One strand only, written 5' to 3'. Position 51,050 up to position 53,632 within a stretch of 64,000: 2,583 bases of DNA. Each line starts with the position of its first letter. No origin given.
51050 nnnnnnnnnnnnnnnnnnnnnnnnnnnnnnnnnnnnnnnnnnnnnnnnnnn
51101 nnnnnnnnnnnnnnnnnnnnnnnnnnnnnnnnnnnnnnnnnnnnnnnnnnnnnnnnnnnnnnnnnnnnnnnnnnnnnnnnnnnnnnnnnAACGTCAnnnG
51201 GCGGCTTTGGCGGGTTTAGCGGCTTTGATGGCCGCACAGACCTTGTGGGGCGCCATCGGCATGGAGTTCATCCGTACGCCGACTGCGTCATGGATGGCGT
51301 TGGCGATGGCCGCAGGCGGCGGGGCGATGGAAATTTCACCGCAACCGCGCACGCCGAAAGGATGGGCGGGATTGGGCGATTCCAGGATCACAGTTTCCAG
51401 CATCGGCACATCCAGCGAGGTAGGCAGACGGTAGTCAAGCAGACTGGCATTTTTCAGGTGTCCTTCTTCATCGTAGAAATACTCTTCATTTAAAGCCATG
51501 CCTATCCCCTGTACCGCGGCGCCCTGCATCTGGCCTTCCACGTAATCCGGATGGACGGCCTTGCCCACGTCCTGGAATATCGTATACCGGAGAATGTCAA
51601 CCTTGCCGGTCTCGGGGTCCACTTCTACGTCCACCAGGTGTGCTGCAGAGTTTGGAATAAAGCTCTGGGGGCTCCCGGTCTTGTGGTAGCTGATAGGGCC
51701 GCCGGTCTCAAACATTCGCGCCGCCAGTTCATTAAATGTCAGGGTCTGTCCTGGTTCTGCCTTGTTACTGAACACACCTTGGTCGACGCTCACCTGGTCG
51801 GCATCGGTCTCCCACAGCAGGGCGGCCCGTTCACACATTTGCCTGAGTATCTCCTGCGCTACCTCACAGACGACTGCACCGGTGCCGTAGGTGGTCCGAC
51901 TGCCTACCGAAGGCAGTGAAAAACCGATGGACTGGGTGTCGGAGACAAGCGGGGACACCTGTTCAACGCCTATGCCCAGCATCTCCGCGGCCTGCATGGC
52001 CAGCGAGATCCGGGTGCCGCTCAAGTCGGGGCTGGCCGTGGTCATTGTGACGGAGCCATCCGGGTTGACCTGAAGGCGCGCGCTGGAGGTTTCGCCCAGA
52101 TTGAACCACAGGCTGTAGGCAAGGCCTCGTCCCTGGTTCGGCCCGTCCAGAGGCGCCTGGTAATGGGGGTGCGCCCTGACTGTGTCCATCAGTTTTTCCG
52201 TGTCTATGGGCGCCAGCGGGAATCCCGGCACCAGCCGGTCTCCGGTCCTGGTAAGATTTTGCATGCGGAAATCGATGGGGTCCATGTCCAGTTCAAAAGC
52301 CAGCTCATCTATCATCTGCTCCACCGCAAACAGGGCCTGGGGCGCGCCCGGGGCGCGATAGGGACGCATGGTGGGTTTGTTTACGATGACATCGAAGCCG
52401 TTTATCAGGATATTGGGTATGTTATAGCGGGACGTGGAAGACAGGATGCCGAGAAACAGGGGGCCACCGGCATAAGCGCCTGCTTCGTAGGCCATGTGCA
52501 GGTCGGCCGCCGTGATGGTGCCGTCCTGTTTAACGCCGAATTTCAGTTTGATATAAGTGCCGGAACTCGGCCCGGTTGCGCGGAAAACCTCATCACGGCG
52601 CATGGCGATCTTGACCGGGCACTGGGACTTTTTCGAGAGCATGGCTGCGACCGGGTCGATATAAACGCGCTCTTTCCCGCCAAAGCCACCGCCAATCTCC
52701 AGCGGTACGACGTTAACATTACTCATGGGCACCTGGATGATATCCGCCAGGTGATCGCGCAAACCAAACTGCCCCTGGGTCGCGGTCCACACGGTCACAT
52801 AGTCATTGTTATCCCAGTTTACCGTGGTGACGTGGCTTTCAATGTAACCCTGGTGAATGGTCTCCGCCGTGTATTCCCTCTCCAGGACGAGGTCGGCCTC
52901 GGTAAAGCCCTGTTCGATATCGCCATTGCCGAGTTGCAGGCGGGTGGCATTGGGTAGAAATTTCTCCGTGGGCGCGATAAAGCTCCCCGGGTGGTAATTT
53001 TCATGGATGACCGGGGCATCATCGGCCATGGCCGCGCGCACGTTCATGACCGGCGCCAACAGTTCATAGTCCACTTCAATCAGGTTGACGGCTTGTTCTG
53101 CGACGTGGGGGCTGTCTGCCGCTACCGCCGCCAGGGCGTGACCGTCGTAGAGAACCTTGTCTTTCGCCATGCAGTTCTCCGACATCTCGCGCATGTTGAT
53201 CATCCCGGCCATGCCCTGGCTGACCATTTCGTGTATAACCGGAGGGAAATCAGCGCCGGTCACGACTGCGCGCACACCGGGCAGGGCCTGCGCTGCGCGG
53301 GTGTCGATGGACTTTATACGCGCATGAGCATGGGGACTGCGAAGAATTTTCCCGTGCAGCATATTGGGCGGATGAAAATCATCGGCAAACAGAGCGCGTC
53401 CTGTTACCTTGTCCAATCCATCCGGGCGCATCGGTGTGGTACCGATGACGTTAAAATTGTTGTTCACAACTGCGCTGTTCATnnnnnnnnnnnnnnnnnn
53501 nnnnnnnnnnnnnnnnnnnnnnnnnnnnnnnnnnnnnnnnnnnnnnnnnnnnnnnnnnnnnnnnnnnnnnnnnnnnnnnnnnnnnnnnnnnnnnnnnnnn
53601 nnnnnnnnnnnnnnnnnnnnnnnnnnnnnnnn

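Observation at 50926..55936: N-heterocycle catabolic operon: NicX-like dioxygenase, CoxMSL-type Mo-hydroxylase, and a translationally coupled MoaD/ThiS-like GG-terminal protein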

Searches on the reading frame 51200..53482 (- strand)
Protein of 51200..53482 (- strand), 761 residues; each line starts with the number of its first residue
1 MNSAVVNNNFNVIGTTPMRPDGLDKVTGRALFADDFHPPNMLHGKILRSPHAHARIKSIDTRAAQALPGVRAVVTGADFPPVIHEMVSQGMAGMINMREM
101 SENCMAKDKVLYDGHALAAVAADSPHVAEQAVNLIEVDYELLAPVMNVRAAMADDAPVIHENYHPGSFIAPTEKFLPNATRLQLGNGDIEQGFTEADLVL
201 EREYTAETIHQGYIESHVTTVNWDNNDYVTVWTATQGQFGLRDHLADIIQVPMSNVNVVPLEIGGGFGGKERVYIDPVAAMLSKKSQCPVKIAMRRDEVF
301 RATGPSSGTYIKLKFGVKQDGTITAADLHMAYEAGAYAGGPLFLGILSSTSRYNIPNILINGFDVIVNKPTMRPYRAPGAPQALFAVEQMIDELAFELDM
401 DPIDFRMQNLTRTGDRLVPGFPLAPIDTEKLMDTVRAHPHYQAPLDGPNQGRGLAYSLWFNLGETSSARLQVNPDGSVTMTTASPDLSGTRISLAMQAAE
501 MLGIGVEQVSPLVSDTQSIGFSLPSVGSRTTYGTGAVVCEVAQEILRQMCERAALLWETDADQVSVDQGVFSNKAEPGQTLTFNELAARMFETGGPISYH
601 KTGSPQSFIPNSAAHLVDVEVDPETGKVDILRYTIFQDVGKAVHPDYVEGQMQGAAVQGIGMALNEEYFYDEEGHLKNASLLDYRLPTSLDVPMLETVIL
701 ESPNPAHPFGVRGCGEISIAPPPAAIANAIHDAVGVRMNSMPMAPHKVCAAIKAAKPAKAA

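Call 5: search_protein_families(library=pfam, proteins=[window:51200-53482:-], max_evalue=0.01)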
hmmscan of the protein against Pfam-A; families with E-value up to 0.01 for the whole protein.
window:51200-53482:- (761 aa): 3 families
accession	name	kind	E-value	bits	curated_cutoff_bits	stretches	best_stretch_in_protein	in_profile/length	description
PF02738.23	MoCoBD_1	-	1.6e-63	214.5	27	1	183-410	12-244/244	Molybdopterin cofactor-binding domain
PF20256.3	MoCoBD_2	-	3.5e-60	204.3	27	1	455-693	28-283/283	Molybdopterin cofactor-binding domain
PF01315.27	Ald_Xan_dh_C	-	3e-29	102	31.3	1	27-141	1-108/110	Aldehyde oxidase and xanthine dehydrogenase, a/b hammerhead domain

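Call 6: search_protein_families(library=ncbifam, proteins=[window:51200-53482:-], max_evalue=0.01)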
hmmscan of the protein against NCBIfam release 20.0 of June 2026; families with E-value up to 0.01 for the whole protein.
window:51200-53482:- (761 aa): 13 families
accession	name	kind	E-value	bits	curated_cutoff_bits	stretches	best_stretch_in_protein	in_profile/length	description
TIGR03194.1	4hydrxCoA_A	equivalog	1.4e-132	443.7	994.55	1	21-751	5-745/746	4-hydroxybenzoyl-CoA reductase subunit alpha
NF043082.1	XdhA_XDHase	equivalog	4.7e-131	438.3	780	1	13-755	1-755/758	xanthine dehydrogenase subunit XdhA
NF007426.0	PRK09970.1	equivalog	1.5e-123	413.5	916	1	10-754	3-757/761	xanthine dehydrogenase molybdenum-binding subunit XdhA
NF041018.1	glyceraldDH_alpha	equivalog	3e-110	369.8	790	1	18-748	8-740/741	glyceraldehyde dehydrogenase subunit alpha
TIGR03196.1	pucD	equivalog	1.4e-102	344.5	783.65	1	13-748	3-754/763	xanthine dehydrogenase subunit D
NF040766.1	CODH_aero_grp5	exception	5.3e-96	322.5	950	3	14-413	6-398/785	aerobic carbon-monoxide dehydrogenase large subunit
NF045668.1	pterin_aldehy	equivalog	1.5e-92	311.2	1100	1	7-753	169-905/905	molybdopterin-dependent aldehyde oxidoreductase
TIGR02416.1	CO_dehy_Mo_lg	equivalog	2.6e-87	293.7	991.15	2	26-413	6-397/770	aerobic carbon-monoxide dehydrogenase large subunit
NF041671.1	peri_hyde_PaoC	equivalog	2.4e-83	280.8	1180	1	9-752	14-731/735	aldehyde oxidoreductase molybdenum-binding subunit PaoC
TIGR03311.1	Se_dep_XDH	equivalog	5.4e-76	256.3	830.45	1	11-736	160-834/848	selenium-dependent xanthine dehydrogenase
TIGR03313.1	Se_sel_red_Mo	hypoth_equivalog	1.1e-73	248.4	1101.9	3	186-417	361-594/951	molybdopterin-dependent oxidoreductase Mo/Fe-S-binding subunit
TIGR02965.1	xanthine_xdhB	equivalog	2.1e-68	231.2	849.5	2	24-418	12-383/758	xanthine dehydrogenase molybdopterin binding subunit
TIGR02969.1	mam_aldehyde_ox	subfamily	8.1e-40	136.2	1912.3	2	12-414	575-951/1330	aldehyde oxidase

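Call 19: search_solved_structures(query=window:51200-53482:-, max_evalue=1e-20)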
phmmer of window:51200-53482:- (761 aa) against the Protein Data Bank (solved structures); distinct sequences matched with E-value up to 1e-20: 41.
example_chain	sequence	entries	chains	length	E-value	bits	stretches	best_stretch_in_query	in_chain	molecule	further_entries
1rm6_A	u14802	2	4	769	1.7e-91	311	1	13-756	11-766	4-hydroxybenzoyl-CoA reductase alpha subunit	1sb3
8uem_A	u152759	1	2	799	2.8e-83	283.7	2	25-413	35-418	Carbon monoxide dehydrogenase (Large chain), CoxL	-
7dqx_A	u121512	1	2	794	2.6e-74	254.1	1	13-751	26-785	6-hydroxypseudooxynicotine dehydrogenase complex subunit gamma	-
1n5w_B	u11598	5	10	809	1.1e-69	238.8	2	19-413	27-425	Carbon monoxide dehydrogenase large chain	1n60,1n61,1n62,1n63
1zxi_B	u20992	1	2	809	1.5e-69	238.4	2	19-413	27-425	Carbon monoxide dehydrogenase large chain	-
1t3q_B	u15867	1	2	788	2.6e-63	217.8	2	466-753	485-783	quinoline 2-oxidoreductase large subunit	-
5g5h_C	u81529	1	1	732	7.2e-63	216.3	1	183-748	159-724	Aldehyde oxidoreductase molybdenum-binding subunit PaoC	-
5g5g_C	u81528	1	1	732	9.1e-63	215.9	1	183-748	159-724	PUTATIVE XANTHINE DEHYDROGENASE YAGS FAD-BINDING SUBUNIT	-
4zoh_A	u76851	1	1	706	3.8e-58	200.7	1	21-744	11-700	Putative oxidoreductase molybdopterin-binding subunit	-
1ffu_B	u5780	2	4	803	7.5e-57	196.4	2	14-412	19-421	CUTL, MOLYBDOPROTEIN OF CARBON MONOXIDE DEHYDROGENASE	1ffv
1sij_A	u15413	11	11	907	6.8e-55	189.9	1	14-754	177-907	Aldehyde oxidoreductase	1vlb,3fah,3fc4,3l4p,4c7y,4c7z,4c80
3hrd_A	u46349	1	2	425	1.4e-51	178.9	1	8-423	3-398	Nicotinate dehydrogenase large molybdopterin subunit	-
5y6q_C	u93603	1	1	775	5.7e-50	173.6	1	11-551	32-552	Aldehyde oxidase large subunit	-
1dgj_A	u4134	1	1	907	2.1e-48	168.5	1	12-544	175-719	ALDEHYDE OXIDOREDUCTASE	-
3sr6_C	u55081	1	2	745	3.4e-46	161.2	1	26-734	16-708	Xanthine dehydrogenase/oxidase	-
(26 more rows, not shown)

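Call 34: find_homologous_proteins(query=window:51200-53482:-, max_evalue=1e-30)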
Query window:51200-53482:- (761 aa): 8000 proteins with E <= 1e-30 among 8000 candidates; the best 120 are listed.
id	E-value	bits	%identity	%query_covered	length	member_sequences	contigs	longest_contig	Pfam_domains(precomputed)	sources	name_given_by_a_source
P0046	0.0e+0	1643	94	98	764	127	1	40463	PF02738.24,PF20256.4,PF01315.28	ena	-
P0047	0.0e+0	1564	89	100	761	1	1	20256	PF02738.24,PF20256.4,PF01315.28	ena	-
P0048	0.0e+0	1543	88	99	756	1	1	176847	PF02738.24,PF20256.4,PF01315.28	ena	-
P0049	0.0e+0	1540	88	100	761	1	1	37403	PF02738.24,PF20256.4,PF01315.28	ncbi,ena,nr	ncbi:MAG: xanthine dehydrogenase family protein molybdopterin-binding subunit [Gammaproteobacteria b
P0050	0.0e+0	1536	87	100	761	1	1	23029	PF02738.24,PF20256.4,PF01315.28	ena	-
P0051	0.0e+0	1536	87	100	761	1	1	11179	PF02738.24,PF20256.4,PF01315.28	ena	-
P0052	0.0e+0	1536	87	100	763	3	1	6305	PF02738.24,PF20256.4,PF01315.28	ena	-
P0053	0.0e+0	1536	87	100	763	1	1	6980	PF02738.24,PF20256.4,PF01315.28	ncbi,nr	ncbi:MAG: xanthine dehydrogenase family protein molybdopterin-binding subunit [Gammaproteobacteria b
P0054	0.0e+0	1535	87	98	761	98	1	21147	PF02738.24,PF20256.4,PF01315.28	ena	-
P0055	0.0e+0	1535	88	99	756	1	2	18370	PF02738.24,PF20256.4,PF01315.28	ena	-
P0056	0.0e+0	1534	88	99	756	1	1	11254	PF02738.24,PF20256.4,PF01315.28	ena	-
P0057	0.0e+0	1533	88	99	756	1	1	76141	PF02738.24,PF20256.4,PF01315.28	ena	-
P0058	0.0e+0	1532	87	99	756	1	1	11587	PF02738.24,PF20256.4,PF01315.28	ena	-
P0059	0.0e+0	1530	88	100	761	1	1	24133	PF02738.24,PF20256.4,PF01315.28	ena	-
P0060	0.0e+0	1530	88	100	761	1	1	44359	PF02738.24,PF20256.4,PF01315.28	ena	-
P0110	0.0e+0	1251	71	98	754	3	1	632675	PF02738.24,PF20256.4,PF01315.28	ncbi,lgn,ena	-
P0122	0.0e+0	1200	67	99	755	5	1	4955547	PF02738.24,PF20256.4,PF01315.28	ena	-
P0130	0.0e+0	1139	65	97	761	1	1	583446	PF02738.24,PF20256.4,PF01315.28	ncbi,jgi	jgi:xanthine dehydrogenase molybdenum-binding subunit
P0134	0.0e+0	1105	63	99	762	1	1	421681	PF02738.24,PF20256.4,PF01315.28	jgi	jgi:CO/xanthine dehydrogenase Mo-binding subunit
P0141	0.0e+0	1056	61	99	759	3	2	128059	PF02738.24,PF20256.4,PF01315.28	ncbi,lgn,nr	ncbi:MAG: xanthine dehydrogenase family protein molybdopterin-binding subunit [Gammaproteobacteria b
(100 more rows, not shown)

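Call 35: find_encoding_contigs(protein=P0122, flank=8000, max_places=1)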
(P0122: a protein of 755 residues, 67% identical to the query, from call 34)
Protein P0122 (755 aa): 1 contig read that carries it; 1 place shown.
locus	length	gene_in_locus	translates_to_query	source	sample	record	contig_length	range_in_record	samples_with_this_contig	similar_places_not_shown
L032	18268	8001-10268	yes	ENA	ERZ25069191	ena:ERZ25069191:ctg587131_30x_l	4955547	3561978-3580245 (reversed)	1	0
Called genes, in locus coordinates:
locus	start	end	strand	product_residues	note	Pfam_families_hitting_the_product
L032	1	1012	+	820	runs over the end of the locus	PF07715:Plug, PF00593:TonB_dep_Rec_b-barrel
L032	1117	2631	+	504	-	PF01799:Fer2_2, PF00941:FAD_binding_5, PF03450:CO_deh_flav_C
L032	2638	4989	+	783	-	PF01315:Ald_Xan_dh_C, PF02738:MoCoBD_1, PF20256:MoCoBD_2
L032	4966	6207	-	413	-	PF07690:MFS_1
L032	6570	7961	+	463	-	PF20695:UbiD_N, PF01977:UbiD, PF20696:UbiD_C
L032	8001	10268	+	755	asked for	PF01315:Ald_Xan_dh_C, PF02738:MoCoBD_1, PF20256:MoCoBD_2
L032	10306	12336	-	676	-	PF04879:Molybdop_Fe4S4, PF00384:Molybdopterin, PF01568:Molydop_binding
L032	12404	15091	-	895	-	PF17900:Peptidase_M1_N, PF01433:Peptidase_M1, PF11838:ERAP1_C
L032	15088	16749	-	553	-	PF07969:Amidohydro_3, PF01979:Amidohydro_1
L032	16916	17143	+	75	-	-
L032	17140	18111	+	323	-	PF12838:Fer4_7 (weak), PF13484:Fer4_16 (faint)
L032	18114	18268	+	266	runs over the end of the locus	PF00106:adh_short, PF08659:KR, PF13561:adh_short_C2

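Call 36: find_encoding_contigs(protein=P0110, flank=8000, max_places=1)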
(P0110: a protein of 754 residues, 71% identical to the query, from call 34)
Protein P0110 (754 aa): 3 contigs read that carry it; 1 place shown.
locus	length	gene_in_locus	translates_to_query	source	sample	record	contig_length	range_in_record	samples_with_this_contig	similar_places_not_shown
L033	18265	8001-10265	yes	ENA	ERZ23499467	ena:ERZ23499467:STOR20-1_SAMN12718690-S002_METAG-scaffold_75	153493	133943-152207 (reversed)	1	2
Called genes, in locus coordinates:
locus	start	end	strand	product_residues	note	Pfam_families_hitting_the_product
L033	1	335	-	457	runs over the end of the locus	PF00209:SNF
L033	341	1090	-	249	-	PF04909:Amidohydro_2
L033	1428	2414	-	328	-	PF04909:Amidohydro_2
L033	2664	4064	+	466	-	PF01425:Amidase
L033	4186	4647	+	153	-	PF01322:Cytochrom_C_2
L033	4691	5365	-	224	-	PF01292:Ni_hydr_CYTB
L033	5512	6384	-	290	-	PF20352:DUF6647 (weak)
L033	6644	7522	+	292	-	PF00941:FAD_binding_5, PF03450:CO_deh_flav_C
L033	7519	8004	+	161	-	PF00111:Fer2 (weak), PF01799:Fer2_2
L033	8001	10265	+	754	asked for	PF01315:Ald_Xan_dh_C, PF02738:MoCoBD_1, PF20256:MoCoBD_2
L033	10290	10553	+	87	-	PF02597:ThiS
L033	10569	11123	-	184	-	-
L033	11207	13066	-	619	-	PF05960:DUF885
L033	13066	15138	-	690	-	PF14525:AraC_binding_2, PF00165:HTH_AraC (faint), PF12833:HTH_18, PF00296:Bac_luciferase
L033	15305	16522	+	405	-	PF00355:Rieske, PF00848:Ring_hydroxyl_A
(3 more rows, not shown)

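Call 37: find_encoding_contigs(protein=P0130, flank=8000, max_places=1)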
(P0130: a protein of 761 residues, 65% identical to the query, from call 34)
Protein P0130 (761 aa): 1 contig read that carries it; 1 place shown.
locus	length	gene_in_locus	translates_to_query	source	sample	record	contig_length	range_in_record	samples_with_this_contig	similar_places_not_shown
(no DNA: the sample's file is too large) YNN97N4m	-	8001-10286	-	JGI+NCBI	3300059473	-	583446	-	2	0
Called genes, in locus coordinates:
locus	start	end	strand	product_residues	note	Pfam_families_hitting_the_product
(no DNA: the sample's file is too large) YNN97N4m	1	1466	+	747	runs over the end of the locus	PF07715:Plug, PF00593:TonB_dep_Rec_b-barrel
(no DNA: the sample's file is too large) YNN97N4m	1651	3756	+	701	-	PF05378:Hydant_A_N, PF01968:Hydantoinase_A, PF19278:Hydant_A_C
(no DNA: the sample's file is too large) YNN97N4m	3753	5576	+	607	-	PF02538:Hydantoinase_B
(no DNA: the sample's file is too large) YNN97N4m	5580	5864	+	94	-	PF08882:Acetone_carb_G (weak)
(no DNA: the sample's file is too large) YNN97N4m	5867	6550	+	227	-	PF00857:Isochorismatase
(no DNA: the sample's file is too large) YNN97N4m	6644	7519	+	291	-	PF00941:FAD_binding_5, PF03450:CO_deh_flav_C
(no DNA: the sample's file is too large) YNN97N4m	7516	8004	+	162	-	PF00111:Fer2 (weak), PF01799:Fer2_2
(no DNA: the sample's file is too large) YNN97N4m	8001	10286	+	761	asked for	PF01315:Ald_Xan_dh_C, PF02738:MoCoBD_1, PF20256:MoCoBD_2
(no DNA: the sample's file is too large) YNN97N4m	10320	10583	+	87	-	PF02597:ThiS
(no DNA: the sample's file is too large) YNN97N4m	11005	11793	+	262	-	PF00106:adh_short, PF01370:Epimerase, PF08659:KR, PF13561:adh_short_C2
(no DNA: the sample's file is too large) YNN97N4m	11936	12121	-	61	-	-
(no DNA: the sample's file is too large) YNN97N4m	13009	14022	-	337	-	PF00348:polyprenyl_synt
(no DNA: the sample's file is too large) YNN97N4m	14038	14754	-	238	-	PF04140:ICMT (weak), PF04191:PEMT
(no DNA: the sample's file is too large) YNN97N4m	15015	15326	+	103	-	PF00829:Ribosomal_L21p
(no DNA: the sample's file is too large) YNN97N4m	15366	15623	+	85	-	PF01016:Ribosomal_L27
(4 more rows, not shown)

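Call 38: find_encoding_contigs(protein=P0141, flank=8000, max_places=1)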
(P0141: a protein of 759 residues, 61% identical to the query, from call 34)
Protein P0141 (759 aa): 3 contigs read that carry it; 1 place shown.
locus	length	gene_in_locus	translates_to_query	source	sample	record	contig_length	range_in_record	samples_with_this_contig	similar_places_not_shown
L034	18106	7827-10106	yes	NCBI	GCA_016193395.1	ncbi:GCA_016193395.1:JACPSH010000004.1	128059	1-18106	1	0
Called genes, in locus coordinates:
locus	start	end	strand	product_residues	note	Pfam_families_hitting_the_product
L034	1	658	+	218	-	PF01844:HNH, PF14279:HNH_5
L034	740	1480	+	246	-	PF02826:2-Hacid_dh_C (weak), PF03446:NAD_binding_2, PF03807:F420_oxidored, PF07991:KARI_N (faint), PF10727:Rossmann-like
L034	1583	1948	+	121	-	PF00903:Glyoxalase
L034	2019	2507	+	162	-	PF03473:MOSC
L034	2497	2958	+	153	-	PF22741:PTP-NADK (weak)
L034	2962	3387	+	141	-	PF10861:DUF2784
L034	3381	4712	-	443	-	PF00501:AMP-binding, PF14535:AMP-binding_C_2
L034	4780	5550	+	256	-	PF00285:Citrate_synt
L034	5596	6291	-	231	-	PF13577:SnoaL_4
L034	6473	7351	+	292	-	PF00941:FAD_binding_5, PF03450:CO_deh_flav_C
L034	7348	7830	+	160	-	PF00111:Fer2 (weak), PF01799:Fer2_2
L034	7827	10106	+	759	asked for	PF01315:Ald_Xan_dh_C, PF02738:MoCoBD_1, PF20256:MoCoBD_2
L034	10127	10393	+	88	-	PF02597:ThiS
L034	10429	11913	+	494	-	PF03055:RPE65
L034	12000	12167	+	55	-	-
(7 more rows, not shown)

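Call 39: find_encoding_contigs(protein=P0134, flank=8000, max_places=1)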
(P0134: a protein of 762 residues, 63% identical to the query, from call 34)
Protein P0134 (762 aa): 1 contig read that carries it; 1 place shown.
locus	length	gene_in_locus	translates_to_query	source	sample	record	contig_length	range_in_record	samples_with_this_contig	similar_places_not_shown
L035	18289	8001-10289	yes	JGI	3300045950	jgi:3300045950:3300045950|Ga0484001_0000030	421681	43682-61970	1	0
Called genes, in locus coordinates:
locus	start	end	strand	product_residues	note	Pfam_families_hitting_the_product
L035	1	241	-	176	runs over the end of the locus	PF13279:4HBT_2, PF03061:4HBT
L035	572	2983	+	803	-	PF14827:dCache_3, PF00672:HAMP, PF00990:GGDEF, PF00563:EAL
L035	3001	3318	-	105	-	-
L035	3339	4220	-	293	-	-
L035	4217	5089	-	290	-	-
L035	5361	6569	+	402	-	PF01717:Meth_synt_2 (faint)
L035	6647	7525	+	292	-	PF00941:FAD_binding_5, PF03450:CO_deh_flav_C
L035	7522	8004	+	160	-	PF00111:Fer2 (weak), PF01799:Fer2_2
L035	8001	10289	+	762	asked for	PF01315:Ald_Xan_dh_C, PF02738:MoCoBD_1, PF20256:MoCoBD_2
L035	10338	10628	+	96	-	PF02597:ThiS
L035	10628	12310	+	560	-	PF00501:AMP-binding, PF13193:AMP-binding_C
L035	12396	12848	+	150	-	PF10604:Polyketide_cyc2, PF06240:COXG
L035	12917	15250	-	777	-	PF01315:Ald_Xan_dh_C, PF02738:MoCoBD_1, PF20256:MoCoBD_2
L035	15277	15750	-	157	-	PF00111:Fer2, PF13085:Fer2_3 (faint), PF01799:Fer2_2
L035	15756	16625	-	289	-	PF00941:FAD_binding_5, PF03450:CO_deh_flav_C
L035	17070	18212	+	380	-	PF06433:Me-amine-dh_H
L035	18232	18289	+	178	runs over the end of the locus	PF07291:MauE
